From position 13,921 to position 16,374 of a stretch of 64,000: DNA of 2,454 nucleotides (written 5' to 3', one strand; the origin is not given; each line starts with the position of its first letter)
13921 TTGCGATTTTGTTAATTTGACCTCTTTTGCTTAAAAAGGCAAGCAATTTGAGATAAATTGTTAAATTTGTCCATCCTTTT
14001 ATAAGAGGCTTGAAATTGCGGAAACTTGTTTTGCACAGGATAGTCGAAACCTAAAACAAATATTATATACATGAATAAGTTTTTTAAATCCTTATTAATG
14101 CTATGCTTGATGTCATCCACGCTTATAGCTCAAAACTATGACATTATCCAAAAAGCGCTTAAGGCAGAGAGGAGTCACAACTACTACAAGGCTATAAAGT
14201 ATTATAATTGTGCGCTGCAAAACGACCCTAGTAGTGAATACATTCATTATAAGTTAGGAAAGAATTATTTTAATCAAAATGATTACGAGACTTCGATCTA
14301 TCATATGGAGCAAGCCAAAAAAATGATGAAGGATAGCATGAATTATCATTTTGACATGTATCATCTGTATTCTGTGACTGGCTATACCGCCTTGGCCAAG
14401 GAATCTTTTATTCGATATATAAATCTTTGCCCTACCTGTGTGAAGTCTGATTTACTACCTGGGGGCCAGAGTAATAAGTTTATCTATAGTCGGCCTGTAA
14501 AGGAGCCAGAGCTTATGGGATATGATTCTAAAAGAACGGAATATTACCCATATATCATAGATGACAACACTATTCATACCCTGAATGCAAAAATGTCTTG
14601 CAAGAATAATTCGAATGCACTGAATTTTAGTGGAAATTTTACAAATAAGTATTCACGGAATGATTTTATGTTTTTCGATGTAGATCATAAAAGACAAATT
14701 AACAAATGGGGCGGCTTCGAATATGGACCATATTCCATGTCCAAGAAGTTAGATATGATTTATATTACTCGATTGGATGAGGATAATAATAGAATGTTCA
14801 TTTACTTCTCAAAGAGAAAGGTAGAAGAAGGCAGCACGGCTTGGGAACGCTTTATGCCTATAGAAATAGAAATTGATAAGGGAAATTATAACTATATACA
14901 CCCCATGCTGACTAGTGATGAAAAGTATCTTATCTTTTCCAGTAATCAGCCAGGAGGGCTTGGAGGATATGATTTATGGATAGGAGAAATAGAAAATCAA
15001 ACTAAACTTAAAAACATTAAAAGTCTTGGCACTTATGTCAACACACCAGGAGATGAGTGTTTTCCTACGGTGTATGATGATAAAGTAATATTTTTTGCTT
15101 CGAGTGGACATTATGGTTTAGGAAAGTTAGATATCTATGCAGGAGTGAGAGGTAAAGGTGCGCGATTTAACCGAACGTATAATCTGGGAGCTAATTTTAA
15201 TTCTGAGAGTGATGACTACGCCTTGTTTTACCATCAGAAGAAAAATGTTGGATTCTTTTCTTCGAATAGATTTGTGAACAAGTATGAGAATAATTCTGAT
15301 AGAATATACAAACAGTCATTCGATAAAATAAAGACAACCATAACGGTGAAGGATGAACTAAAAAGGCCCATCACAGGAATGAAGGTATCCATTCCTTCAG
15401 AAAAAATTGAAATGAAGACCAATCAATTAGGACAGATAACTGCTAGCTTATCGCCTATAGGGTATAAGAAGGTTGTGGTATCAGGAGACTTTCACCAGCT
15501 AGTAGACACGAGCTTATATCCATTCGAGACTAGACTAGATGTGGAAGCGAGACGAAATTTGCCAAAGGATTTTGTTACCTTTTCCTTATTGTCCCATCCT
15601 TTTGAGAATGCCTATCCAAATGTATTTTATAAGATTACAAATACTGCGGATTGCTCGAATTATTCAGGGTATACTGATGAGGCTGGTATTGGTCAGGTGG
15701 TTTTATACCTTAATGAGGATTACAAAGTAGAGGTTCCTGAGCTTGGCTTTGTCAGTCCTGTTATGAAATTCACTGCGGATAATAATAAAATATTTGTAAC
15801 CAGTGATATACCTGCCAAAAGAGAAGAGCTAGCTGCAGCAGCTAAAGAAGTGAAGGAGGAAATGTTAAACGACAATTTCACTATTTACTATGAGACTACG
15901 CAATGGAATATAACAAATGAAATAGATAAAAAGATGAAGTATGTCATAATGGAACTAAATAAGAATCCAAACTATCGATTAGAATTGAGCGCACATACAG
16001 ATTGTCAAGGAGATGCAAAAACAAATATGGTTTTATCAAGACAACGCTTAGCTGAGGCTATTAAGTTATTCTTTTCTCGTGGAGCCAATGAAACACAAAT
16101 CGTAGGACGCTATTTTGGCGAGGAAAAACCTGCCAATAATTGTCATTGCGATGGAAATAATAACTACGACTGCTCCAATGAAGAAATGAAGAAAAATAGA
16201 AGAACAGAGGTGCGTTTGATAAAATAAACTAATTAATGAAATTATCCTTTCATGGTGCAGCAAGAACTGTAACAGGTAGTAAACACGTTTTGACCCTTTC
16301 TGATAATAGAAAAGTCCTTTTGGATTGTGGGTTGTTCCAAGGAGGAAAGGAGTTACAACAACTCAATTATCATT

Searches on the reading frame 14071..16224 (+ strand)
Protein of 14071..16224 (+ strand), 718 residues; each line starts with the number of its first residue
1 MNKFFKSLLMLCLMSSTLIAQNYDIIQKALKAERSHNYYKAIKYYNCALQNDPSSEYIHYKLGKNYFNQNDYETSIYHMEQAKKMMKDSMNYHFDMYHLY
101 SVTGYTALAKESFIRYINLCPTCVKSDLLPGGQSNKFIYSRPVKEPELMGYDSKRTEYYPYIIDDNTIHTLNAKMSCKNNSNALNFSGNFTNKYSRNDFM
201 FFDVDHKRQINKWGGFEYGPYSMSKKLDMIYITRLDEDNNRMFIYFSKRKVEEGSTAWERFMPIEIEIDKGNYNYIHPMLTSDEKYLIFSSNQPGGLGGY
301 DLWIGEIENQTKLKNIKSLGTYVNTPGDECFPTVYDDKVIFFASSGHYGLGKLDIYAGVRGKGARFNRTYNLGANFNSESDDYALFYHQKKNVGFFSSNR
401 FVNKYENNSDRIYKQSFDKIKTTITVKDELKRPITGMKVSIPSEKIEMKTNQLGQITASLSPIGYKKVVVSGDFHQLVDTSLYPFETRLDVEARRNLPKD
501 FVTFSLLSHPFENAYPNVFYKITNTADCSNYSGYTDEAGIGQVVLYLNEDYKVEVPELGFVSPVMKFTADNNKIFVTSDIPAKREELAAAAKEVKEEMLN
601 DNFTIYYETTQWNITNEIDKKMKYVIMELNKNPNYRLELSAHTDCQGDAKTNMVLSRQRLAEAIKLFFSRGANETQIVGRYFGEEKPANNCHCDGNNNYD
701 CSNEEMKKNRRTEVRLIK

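Call 59: search_protein_families(library=ncbifam, proteins=[window:14071-16224:+], max_evalue=0.001)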
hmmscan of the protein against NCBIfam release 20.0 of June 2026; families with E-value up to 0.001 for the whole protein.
window:14071-16224:+ (718 aa): 11 families
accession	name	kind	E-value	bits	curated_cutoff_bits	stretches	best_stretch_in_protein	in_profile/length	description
NF052230.1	T9SS_PorE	exception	2.2e-51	174.9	600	2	10-425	9-426/648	PorE family type IX secretion system protein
NF053607.1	CHU_0125_OmpA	equivalog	1e-47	163.1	620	2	11-414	8-409/639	CHU_0125 family OmpA-like outer membrane integrity protein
NF053611.1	YiaD_Gzip_OmpA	equivalog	4.9e-12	46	175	1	604-715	103-205/206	YiaD family glycine zipper/OmpA-like lipoprotein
TIGR03789.1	pdsO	hypoth_equivalog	1.8e-10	40.9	152.2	1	585-691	122-227/243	sortase-associated OmpA-like protein PdsO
TIGR02802.1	Pal_lipo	equivalog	3.8e-10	39.8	125.35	1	604-713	1-101/104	peptidoglycan-associated lipoprotein Pal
NF053608.1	Lsa66_OmpA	equivalog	8e-09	34.4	700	1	629-701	501-569/581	fibronectin-binding adhesin Lsa66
NF008067.1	PRK10802.1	equivalog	3.4e-08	33.5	261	1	595-693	59-157/171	peptidoglycan-associated lipoprotein Pal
NF053612.1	anchor_PA1041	equivalog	6.5e-08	32.8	250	1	586-715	112-234/236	PA1041 family peptidoglycan-binding anchor lipoprotein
NF053613.1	OMP_toxin_LptF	equivalog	0.00026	20.7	400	1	616-691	154-229/256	lipotoxin F family OmpA-related lipoprotein LptF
NF040959.1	MamA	equivalog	0.00031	20.2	200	1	34-113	117-196/204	magnetosome protein MamA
NF053585.1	OMP_LP_YfiB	equivalog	0.00074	19.4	128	0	605-690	58-143/163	outer membrane lipoprotein YfiB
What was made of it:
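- On PorE (NF052230) / CHU_0125 OmpA (NF053607): The second paralogue at 14071-16227 scores 175 and 163 (call 59).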
